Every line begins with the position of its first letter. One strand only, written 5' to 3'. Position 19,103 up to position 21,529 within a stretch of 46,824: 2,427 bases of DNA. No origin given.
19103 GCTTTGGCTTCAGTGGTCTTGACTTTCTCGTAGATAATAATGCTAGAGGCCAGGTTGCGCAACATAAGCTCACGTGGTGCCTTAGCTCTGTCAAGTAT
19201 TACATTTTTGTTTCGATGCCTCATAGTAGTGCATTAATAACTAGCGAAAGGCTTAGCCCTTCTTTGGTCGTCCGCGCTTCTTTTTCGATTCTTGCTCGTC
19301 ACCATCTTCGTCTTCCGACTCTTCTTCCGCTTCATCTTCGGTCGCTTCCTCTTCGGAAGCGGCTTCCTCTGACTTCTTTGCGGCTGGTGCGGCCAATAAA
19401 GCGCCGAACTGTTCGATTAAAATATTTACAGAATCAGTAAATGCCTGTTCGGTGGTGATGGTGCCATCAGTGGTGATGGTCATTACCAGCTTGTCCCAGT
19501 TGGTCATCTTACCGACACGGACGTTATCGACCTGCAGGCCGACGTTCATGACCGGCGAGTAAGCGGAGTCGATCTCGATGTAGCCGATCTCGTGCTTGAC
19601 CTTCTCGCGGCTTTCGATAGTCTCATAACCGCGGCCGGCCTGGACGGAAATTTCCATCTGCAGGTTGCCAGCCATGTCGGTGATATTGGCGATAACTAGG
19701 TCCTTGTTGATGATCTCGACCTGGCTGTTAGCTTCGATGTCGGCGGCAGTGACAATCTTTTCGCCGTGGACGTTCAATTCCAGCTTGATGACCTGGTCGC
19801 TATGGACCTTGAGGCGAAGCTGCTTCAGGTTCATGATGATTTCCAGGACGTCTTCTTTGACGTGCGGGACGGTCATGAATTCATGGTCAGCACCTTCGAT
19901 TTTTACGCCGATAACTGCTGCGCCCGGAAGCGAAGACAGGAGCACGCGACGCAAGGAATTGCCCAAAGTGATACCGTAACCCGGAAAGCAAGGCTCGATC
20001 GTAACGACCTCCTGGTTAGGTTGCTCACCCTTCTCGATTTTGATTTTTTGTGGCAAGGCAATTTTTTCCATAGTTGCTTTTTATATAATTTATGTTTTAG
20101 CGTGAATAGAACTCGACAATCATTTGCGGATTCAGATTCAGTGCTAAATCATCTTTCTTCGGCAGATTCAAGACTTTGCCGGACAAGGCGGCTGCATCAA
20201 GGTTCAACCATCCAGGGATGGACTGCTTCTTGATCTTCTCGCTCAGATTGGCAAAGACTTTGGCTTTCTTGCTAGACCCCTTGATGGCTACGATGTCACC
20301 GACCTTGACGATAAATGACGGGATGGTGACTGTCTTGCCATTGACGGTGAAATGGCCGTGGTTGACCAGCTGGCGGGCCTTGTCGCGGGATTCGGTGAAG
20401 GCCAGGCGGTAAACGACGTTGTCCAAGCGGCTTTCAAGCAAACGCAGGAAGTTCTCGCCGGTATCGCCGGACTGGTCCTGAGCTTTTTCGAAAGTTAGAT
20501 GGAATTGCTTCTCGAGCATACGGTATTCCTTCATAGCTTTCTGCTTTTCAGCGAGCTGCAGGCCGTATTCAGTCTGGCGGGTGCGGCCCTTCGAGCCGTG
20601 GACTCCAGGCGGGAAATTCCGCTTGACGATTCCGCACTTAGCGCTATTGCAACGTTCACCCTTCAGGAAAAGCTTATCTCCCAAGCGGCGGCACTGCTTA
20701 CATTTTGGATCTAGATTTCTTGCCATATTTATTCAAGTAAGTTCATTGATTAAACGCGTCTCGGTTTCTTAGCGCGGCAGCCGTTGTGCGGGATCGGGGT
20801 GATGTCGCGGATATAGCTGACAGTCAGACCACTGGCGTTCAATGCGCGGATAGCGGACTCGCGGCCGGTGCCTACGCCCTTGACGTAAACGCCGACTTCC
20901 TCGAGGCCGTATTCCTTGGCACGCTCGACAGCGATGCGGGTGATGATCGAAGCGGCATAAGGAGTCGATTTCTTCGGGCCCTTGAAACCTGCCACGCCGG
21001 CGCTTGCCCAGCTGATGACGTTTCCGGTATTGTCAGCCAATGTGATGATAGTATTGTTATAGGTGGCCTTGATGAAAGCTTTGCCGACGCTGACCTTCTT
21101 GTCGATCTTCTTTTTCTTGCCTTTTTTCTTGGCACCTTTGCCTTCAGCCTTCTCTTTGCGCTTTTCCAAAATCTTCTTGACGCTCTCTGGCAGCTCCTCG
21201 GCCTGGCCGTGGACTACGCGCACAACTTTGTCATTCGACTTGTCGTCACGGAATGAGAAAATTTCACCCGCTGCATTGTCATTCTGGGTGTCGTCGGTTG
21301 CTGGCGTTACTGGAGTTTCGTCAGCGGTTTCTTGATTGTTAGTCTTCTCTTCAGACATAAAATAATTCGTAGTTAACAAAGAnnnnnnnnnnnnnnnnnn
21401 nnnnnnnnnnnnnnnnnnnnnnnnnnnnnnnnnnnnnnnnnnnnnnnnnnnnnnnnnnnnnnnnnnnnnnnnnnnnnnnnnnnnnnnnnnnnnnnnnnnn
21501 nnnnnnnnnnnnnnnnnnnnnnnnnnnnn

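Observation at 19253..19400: RNA polymerase alpha-CTD replaced by an acidic linker plus an AT-hook-like motif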

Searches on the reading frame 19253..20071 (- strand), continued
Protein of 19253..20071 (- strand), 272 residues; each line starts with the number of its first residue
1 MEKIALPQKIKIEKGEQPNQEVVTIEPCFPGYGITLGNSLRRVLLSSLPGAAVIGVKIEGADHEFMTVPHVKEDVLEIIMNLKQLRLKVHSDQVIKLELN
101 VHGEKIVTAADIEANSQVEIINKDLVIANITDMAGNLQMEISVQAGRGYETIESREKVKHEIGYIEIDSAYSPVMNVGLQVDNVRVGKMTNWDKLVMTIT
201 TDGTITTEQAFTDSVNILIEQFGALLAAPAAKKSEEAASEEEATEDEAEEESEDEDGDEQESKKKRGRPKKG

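Call 53: find_homologous_proteins(query=L062:3001-3840:+, max_evalue=1e-20)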
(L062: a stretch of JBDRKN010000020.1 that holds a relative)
Query L062:3001-3840:+ (280 aa): 8000 proteins with E <= 1e-20 among 8000 candidates; the best 120 are listed.
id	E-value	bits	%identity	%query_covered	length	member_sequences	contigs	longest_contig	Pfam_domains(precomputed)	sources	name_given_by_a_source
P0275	5.6e-174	595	100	100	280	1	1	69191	PF01000.32,PF01193.30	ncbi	ncbi:MAG: DNA-directed RNA polymerase subunit alpha [bacterium]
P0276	5.3e-137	473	79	99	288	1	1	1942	PF01000.32,PF01193.30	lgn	-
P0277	1.2e-126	439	73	99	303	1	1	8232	PF01000.32,PF01193.30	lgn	-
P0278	1.8e-122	426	70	98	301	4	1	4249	PF01000.32,PF01193.30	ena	-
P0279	3.1e-120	418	70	99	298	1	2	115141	PF01000.32,PF01193.30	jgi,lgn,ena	-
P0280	3.0e-119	415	66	99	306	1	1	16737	PF01000.32,PF01193.30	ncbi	ncbi:MAG: DNA-directed RNA polymerase subunit alpha [bacterium]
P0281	2.1e-117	409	65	99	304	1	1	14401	PF01000.32,PF01193.30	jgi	jgi:DNA-directed RNA polymerase subunit alpha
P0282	3.8e-114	398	66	99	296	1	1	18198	PF01000.32,PF01193.30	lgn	-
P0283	1.8e-112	393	65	99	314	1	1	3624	PF01000.32,PF01193.30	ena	-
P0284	2.3e-109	383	77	81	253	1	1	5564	PF01000.32,PF01193.30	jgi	jgi:DNA-directed RNA polymerase subunit alpha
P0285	2.3e-109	383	77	81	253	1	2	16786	PF01000.32,PF01193.30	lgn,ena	-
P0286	5.3e-109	382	75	82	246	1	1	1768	PF01000.32,PF01193.30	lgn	-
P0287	6.0e-109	381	75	81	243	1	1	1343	PF01000.32,PF01193.30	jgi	jgi:DNA-directed RNA polymerase subunit alpha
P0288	7.3e-109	381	75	80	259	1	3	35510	PF01000.32,PF01193.30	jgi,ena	-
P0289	8.7e-109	381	65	97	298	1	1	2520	PF01000.32,PF01193.30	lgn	-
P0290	1.0e-108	381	77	81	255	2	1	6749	PF01000.32,PF01193.30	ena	-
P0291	7.3e-108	378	76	81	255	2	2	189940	PF01000.32,PF01193.30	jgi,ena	jgi:DNA-directed RNA polymerase subunit alpha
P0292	8.0e-108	378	75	82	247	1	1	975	PF01000.32,PF01193.30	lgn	-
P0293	1.0e-107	377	75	82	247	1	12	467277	PF01000.32,PF01193.30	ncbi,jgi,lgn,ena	jgi:DNA-directed RNA polymerase subunit alpha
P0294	1.1e-107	377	74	81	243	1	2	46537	PF01000.32,PF01193.30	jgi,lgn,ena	jgi:DNA-directed RNA polymerase subunit alpha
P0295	1.1e-107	377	75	84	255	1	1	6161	PF01000.32,PF01193.30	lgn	-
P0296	1.1e-107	377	75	81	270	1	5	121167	PF01000.32,PF01193.30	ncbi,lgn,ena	-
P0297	1.3e-107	377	75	82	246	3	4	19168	PF01000.32,PF01193.30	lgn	-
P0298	1.4e-107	377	75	82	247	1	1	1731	PF01000.32,PF01193.30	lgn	-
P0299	1.5e-107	377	75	81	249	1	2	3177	PF01000.32,PF01193.30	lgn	-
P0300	2.1e-107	376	73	84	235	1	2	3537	PF01000.32,PF01193.30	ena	-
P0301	2.9e-107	376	75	81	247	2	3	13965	PF01000.32,PF01193.30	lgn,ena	-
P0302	1.2e-106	374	73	81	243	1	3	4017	PF01000.32,PF01193.30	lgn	-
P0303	2.0e-106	373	74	82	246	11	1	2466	PF01000.32,PF01193.30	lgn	-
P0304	2.6e-106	373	75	84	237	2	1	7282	PF01000.32,PF01193.30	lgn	-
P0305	7.8e-106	371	70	85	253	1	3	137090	PF01000.32,PF01193.30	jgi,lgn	-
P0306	9.3e-106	371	73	81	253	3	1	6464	PF01000.32,PF01193.30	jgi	-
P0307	1.6e-105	370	70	84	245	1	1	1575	PF01000.32,PF01193.30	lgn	-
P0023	2.0e-105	370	69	85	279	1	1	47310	PF01000.32,PF01193.30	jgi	-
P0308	2.4e-105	370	73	84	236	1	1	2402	PF01000.32,PF01193.30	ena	-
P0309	7.4e-105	368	72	82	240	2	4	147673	PF01000.32,PF01193.30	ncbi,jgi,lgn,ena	ncbi:MAG: DNA-directed RNA polymerase subunit alpha [Candidatus Falkowbacteria bacterium]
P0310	9.0e-105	368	74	81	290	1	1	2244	PF01000.32,PF01193.30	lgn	-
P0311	1.6e-104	367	74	81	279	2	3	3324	PF01000.32,PF01193.30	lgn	-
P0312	2.7e-104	366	71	81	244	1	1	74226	PF01000.32,PF01193.30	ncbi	-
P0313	3.8e-104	366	70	85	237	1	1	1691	PF01000.32,PF01193.30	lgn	-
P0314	5.5e-104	365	75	81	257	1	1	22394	PF01000.32,PF01193.30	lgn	-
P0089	6.6e-104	365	74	81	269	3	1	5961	PF01000.32,PF01193.30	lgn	-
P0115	6.8e-104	365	71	85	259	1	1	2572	PF01000.32,PF01193.30,PF13656.12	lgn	-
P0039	1.2e-103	364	74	81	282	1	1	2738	PF01000.32,PF01193.30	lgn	-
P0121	1.4e-103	364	73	81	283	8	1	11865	PF01000.32,PF01193.30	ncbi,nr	ncbi:DNA-directed RNA polymerase subunit alpha [Patescibacteria group bacterium]|nr:DNA-directed RNA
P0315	1.6e-103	364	74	79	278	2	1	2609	PF01000.32,PF01193.30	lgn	-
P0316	1.7e-103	364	71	85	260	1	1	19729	PF01000.32,PF01193.30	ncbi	ncbi:MAG: DNA-directed RNA polymerase subunit alpha [Candidatus Falkowbacteria bacterium]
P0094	1.9e-103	363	71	82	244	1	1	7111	PF01000.32,PF01193.30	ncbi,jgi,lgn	-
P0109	2.5e-103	363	71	85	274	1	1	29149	PF01000.32,PF01193.30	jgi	-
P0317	8.3e-103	361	67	88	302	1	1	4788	PF01000.32,PF01193.30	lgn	-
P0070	1.8e-102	360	73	81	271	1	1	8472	PF01000.32,PF01193.30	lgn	-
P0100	2.1e-102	360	73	81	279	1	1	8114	PF01000.32,PF01193.30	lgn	-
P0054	2.5e-102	360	65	96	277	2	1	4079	PF01000.32,PF01193.30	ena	-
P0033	2.9e-102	360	70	81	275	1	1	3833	PF01000.32,PF01193.30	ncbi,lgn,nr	ncbi:MAG: DNA-directed RNA polymerase subunit alpha [Patescibacteria group bacterium]|nr:DNA-directe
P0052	4.3e-102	359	73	81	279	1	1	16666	PF01000.32,PF01193.30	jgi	-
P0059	5.2e-102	359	71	84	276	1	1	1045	PF01000.32,PF01193.30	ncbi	-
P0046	5.5e-102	359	70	84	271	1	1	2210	PF01000.32,PF01193.30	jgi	-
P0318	5.5e-102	359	66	96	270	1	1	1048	PF01000.32,PF01193.30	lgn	-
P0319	5.9e-102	359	72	81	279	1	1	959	PF01000.32,PF01193.30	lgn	-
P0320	8.1e-102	358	72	81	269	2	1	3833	PF01000.32,PF01193.30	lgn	-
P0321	1.1e-101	358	67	90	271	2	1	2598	PF01000.32,PF01193.30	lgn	-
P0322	1.4e-101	357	69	86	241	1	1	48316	PF01000.32,PF01193.30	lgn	-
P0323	1.6e-101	357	73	81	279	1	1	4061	PF01000.32,PF01193.30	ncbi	-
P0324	1.9e-101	357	70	84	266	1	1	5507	PF01000.32,PF01193.30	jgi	-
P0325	2.3e-101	357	70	83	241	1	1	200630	PF01000.32,PF01193.30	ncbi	-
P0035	3.1e-101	356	70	81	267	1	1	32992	PF01000.32,PF01193.30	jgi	jgi:DNA-directed RNA polymerase subunit alpha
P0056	5.9e-101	355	71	80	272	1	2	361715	PF01000.32,PF01193.30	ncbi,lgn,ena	-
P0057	6.4e-101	355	72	82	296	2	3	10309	PF01000.32,PF01193.30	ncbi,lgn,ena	-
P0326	9.3e-101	355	73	81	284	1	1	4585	PF01000.32,PF01193.30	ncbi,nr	ncbi:MAG: DNA-directed RNA polymerase subunit alpha [bacterium]|nr:DNA-directed RNA polymerase subun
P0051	1.1e-100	354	68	84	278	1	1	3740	PF01000.32,PF01193.30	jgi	jgi:DNA-directed RNA polymerase subunit alpha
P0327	1.8e-100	354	71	82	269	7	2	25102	PF01000.32,PF01193.30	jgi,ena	-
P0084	1.8e-100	354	67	85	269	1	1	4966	PF01000.32,PF01193.30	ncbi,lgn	-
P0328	2.2e-100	353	70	81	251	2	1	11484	PF01000.32,PF01193.30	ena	-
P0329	2.5e-100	353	67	88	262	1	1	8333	PF01000.32,PF01193.30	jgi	jgi:DNA-directed RNA polymerase subunit alpha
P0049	2.6e-100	353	70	81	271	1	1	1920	PF01000.32,PF01193.30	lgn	-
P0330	4.1e-100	352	70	82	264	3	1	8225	PF01000.32,PF01193.30,PF13656.12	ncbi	ncbi:MAG: DNA-directed RNA polymerase subunit alpha [Candidatus Falkowbacteria bacterium]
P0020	4.8e-100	352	70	81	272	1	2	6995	PF01000.32,PF01193.30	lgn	-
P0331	6.2e-100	352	70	81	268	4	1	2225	PF01000.32,PF01193.30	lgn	-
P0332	6.2e-100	352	68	84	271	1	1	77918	PF01000.32,PF01193.30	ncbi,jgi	ncbi:MAG: DNA-directed RNA polymerase subunit alpha [Patescibacteria group bacterium]|jgi:DNA-direct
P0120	6.6e-100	352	67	85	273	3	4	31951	PF01000.32,PF01193.30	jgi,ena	jgi:DNA-directed RNA polymerase subunit alpha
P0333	9.0e-100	351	67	86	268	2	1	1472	PF01000.32,PF01193.30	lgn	-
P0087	1.6e-99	351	66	86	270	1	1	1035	PF01000.32,PF01193.30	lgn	-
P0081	2.1e-99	350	63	96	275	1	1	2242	PF01000.32,PF01193.30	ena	-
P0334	2.2e-99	350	71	83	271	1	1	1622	PF01000.32,PF01193.30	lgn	-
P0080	2.3e-99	350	66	89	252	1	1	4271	PF01000.32,PF01193.30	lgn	-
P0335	2.7e-99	350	70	81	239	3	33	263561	PF01000.32,PF01193.30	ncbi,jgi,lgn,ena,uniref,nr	ncbi:DNA-directed RNA polymerase subunit alpha [Candidatus Falkowbacteria bacterium CG10_big_fil_rev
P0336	3.1e-99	350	68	82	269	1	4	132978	PF01000.32,PF01193.30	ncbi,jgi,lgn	jgi:DNA-directed RNA polymerase subunit alpha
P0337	3.1e-99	350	68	81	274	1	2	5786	PF01000.32,PF01193.30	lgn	-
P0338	3.7e-99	349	71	83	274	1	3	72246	PF01000.32,PF01193.30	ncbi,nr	ncbi:MAG: DNA-directed RNA polymerase subunit alpha [Patescibacteria group bacterium]|nr:DNA-directe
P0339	5.1e-99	349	66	84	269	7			PF01000.32,PF01193.30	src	-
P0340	5.2e-99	349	67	88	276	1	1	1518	PF01000.32,PF01193.30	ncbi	-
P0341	5.7e-99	349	69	81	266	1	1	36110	PF01000.32,PF01193.30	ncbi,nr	ncbi:MAG: DNA-directed RNA polymerase subunit alpha [Patescibacteria group bacterium]|nr:DNA-directe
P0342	5.8e-99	349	67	85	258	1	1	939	PF01000.32,PF01193.30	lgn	-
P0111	5.9e-99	349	69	82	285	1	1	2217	PF01000.32,PF01193.30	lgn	-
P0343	1.1e-98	348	68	81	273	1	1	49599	PF01000.32,PF01193.30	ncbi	ncbi:MAG: DNA-directed RNA polymerase subunit alpha [Candidatus Falkowbacteria bacterium]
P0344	1.1e-98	348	68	82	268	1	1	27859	PF01000.32,PF01193.30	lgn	-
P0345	1.3e-98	348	67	81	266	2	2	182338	PF01000.32,PF01193.30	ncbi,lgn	-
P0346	1.4e-98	347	69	83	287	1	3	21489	PF01000.32,PF01193.30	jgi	jgi:DNA-directed RNA polymerase subunit alpha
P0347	1.7e-98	347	67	81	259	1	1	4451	PF01000.32,PF01193.30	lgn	-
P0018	1.8e-98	347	62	96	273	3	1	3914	PF01000.32,PF01193.30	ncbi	-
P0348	2.2e-98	347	68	85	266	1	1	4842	PF01000.32,PF01193.30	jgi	jgi:DNA-directed RNA polymerase subunit alpha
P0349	2.2e-98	347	64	96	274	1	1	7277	PF01000.32,PF01193.30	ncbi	ncbi:MAG: DNA-directed RNA polymerase subunit alpha [Patescibacteria group bacterium]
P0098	2.7e-98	347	68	81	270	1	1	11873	PF01000.32,PF01193.30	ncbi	-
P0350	2.8e-98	346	65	87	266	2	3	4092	PF01000.32,PF01193.30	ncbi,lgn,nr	ncbi:DNA-directed RNA polymerase subunit alpha [Patescibacteria group bacterium]|nr:DNA-directed RNA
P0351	2.8e-98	346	68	80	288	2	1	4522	PF01000.32,PF01193.30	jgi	-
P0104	3.2e-98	346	67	81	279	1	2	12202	PF01000.32,PF01193.30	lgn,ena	-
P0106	3.2e-98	346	67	85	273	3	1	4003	PF01000.32,PF01193.30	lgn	-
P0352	4.6e-98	346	66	86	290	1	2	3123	PF01000.32,PF01193.30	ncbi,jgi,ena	-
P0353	4.9e-98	346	67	81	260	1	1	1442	PF01000.32,PF01193.30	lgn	-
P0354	5.1e-98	346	67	85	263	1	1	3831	PF01000.32,PF01193.30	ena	-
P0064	5.1e-98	346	66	85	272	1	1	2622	PF01000.32,PF01193.30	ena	-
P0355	5.5e-98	345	69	83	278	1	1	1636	PF01000.32,PF01193.30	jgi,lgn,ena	-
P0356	5.7e-98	345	68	81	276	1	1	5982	PF01000.32,PF01193.30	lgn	-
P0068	5.8e-98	345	68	85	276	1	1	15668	PF01000.32,PF01193.30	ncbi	-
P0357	5.9e-98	345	63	90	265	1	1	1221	PF01000.32,PF01193.30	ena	-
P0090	6.0e-98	345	65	86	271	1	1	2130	PF01000.32,PF01193.30,PF13656.12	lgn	-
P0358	6.2e-98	345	68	84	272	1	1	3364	PF01000.32,PF01193.30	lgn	-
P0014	6.4e-98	345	70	81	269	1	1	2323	PF01000.32,PF01193.30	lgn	-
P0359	6.4e-98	345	66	84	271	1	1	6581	PF01000.32,PF01193.30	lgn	-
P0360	7.4e-98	345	67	85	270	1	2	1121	PF01000.32,PF01193.30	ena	-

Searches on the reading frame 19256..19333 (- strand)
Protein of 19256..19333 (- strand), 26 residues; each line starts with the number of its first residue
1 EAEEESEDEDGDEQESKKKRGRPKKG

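Call 41: search_protein_families(library=pfam, proteins=[window:19256-19333:-], max_evalue=10)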
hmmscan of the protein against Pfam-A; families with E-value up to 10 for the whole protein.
seq(26 aa): 1 family
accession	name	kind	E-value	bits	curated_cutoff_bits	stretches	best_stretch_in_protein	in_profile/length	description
PF02178.24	AT_hook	-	0.77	10.3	17.4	1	17-25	1-9/13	AT hook motif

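Call 58: search_solved_structures(query=window:19256-19333:-, max_evalue=10, show_alignments=3)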
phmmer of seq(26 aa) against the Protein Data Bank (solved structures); distinct sequences matched with E-value up to 10: 0.

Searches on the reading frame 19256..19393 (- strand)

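Call 41: search_protein_families(library=pfam, proteins=[window:19256-19393:-], max_evalue=10)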
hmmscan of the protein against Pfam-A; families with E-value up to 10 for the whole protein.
seq(46 aa): 5 families
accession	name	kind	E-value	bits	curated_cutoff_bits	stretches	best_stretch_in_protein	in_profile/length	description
PF14812.11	PBP1_TM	-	0.37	11.5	27.8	1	5-44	22-62/85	Transmembrane domain of transglycosylase PBP1 at N-terminal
PF05786.19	Cnd2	-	1.9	7.5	29.8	1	6-44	159-198/764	Condensin complex subunit 2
PF15243.11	ANAPC15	-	2.5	9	27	1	3-36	52-86/90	Anaphase-promoting complex subunit 15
PF09026.15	CENP-B_dimeris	-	7.6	7.5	25.4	1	8-34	17-41/100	Centromere protein B dimerisation domain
PF02178.24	AT_hook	-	8.8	7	17.4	1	37-45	1-9/13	AT hook motif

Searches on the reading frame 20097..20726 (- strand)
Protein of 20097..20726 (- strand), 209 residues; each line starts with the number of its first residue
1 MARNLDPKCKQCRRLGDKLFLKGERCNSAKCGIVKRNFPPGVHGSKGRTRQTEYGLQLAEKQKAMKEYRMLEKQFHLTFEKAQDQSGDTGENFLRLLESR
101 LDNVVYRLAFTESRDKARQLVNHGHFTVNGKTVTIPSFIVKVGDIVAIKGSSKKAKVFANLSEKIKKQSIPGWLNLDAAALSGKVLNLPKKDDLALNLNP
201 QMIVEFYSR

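Call 3: search_protein_families(library=pfam, proteins=[window:20097-20726:-], max_evalue=1)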
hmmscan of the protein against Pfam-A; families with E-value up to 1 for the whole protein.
window:20097-20726:- (209 aa): 3 families
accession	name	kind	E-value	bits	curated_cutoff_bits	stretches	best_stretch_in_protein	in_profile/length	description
PF00163.24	Ribosomal_S4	-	1.1e-24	87.4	23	1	3-98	1-95/95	Ribosomal protein S4/S9 N-terminal domain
PF01479.30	S4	-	8.4e-18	64.3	22.8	1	100-146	2-48/48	S4 domain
PF22421.1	SYY_C-terminal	-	0.094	13.1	27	1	108-141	28-61/83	Tyrosine--tRNA ligase SYY-like C-terminal domain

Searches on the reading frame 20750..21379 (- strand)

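Call 3: search_protein_families(library=pfam, proteins=[window:20750-21379:-], max_evalue=1)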
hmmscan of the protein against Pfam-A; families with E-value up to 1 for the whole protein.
window:20750-21379:- (209 aa): 2 families
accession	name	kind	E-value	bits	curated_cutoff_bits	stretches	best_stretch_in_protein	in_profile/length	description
PF00411.24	Ribosomal_S11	-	8.1e-40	136.1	25.1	1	99-208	1-110/110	Ribosomal protein S11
PF06958.17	Pyocin_S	-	0.83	10.6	22.5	0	42-77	18-53/139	S-type Pyocin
